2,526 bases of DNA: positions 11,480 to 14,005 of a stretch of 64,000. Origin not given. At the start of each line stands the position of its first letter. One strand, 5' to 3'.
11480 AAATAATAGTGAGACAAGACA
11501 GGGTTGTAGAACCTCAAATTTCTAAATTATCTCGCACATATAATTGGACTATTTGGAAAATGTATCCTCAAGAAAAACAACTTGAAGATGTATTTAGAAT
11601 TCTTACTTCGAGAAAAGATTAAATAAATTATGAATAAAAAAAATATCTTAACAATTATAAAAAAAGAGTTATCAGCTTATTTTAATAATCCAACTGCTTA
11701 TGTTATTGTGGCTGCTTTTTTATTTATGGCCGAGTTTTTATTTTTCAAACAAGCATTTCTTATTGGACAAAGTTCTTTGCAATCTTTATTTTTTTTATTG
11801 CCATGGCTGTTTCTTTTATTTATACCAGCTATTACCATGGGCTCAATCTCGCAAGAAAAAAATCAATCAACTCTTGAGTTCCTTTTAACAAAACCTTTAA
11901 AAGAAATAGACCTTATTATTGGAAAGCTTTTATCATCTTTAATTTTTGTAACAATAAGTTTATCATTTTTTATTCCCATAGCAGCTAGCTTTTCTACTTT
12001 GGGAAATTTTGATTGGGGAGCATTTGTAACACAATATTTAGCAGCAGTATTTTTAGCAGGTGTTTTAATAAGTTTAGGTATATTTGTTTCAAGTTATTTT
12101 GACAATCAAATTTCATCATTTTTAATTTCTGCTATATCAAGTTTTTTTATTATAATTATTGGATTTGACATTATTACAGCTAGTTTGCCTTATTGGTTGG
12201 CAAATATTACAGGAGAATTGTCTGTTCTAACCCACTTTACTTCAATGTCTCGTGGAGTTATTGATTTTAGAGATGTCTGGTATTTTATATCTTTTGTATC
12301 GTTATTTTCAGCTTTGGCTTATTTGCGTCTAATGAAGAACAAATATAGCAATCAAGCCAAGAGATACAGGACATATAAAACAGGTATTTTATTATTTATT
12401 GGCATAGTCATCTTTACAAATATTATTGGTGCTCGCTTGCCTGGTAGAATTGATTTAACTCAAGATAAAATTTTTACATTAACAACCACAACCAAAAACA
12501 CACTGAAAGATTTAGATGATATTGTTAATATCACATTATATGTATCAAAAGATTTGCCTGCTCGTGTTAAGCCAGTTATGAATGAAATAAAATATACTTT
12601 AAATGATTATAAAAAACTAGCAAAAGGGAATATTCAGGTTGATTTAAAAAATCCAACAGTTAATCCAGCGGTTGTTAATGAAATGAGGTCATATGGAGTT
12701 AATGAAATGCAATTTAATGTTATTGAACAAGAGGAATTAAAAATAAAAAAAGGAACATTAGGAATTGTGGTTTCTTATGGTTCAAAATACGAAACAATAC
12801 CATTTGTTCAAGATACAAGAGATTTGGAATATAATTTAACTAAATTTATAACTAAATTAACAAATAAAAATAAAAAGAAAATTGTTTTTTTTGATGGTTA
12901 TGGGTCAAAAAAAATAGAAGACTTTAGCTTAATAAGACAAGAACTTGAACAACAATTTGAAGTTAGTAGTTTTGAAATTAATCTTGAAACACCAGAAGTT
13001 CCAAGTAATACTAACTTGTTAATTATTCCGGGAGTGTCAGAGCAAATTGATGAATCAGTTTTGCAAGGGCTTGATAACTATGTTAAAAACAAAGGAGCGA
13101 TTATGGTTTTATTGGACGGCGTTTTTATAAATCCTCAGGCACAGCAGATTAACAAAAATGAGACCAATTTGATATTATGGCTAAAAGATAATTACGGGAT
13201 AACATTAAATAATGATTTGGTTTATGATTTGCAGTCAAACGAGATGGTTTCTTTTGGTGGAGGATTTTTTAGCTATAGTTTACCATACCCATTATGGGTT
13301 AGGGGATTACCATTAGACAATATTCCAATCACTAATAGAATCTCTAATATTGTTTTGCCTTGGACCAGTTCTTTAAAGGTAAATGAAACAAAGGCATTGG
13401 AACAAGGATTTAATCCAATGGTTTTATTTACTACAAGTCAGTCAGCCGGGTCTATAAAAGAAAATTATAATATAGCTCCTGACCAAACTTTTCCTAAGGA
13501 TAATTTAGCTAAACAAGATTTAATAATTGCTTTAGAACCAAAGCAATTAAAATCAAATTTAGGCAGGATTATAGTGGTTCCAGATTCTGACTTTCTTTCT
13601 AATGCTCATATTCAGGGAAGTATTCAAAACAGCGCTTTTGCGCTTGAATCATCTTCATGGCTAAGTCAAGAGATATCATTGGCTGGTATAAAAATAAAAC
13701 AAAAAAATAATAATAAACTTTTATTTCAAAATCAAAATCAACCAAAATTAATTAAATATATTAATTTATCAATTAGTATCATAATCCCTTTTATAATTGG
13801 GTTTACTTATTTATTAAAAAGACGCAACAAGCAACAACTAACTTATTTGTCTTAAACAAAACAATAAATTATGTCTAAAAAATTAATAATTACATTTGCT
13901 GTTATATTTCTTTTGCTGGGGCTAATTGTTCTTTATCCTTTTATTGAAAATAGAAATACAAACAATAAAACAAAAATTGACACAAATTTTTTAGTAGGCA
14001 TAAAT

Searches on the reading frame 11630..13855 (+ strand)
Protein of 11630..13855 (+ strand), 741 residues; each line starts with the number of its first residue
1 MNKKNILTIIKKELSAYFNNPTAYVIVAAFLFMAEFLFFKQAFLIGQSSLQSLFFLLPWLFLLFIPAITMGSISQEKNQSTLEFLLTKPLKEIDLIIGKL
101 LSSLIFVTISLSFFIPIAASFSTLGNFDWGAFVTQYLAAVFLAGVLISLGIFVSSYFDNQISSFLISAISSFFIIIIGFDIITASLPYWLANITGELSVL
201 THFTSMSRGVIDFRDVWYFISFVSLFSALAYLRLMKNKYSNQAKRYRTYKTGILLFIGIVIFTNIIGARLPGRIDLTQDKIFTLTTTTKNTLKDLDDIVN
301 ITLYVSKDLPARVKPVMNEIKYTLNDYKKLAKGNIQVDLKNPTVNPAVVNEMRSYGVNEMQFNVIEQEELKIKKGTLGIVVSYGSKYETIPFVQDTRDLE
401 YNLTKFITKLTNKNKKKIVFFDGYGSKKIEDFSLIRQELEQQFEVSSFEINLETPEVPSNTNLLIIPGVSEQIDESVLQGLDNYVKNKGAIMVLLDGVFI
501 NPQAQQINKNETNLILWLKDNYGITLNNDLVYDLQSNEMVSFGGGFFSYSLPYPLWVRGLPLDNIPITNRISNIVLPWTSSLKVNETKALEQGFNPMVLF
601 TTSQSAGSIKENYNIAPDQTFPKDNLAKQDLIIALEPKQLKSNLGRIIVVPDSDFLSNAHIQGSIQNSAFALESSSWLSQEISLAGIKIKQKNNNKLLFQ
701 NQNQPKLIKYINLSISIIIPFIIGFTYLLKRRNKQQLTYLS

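Call 72: search_protein_families(library=pfam, proteins=[window:11630-13855:+], max_evalue=0.00001)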
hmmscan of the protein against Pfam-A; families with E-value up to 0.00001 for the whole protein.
window:11630-13855:+ (741 aa): 5 families
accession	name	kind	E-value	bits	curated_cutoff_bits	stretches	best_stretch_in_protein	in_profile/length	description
PF09822.16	ABC_transp_aux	-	2.5e-31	109.4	34.7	1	415-660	1-263/288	ABC-type uncharacterized transport system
PF23357.1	DUF7088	-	4.8e-21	75.3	27.8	1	278-381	1-104/105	Domain of unknown function (DUF7088)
PF12679.13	ABC2_membrane_2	-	2.6e-10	40.5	27.2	1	29-194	50-223/283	ABC-2 family transporter protein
PF12698.13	ABC2_membrane_3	-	9.8e-07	28.6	31.6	1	47-215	158-322/347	ABC-2 family transporter protein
PF23355.1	IFT52_GIFT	-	4.5e-06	26.4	27.2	1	430-531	16-108/246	IFT52 GIFT domain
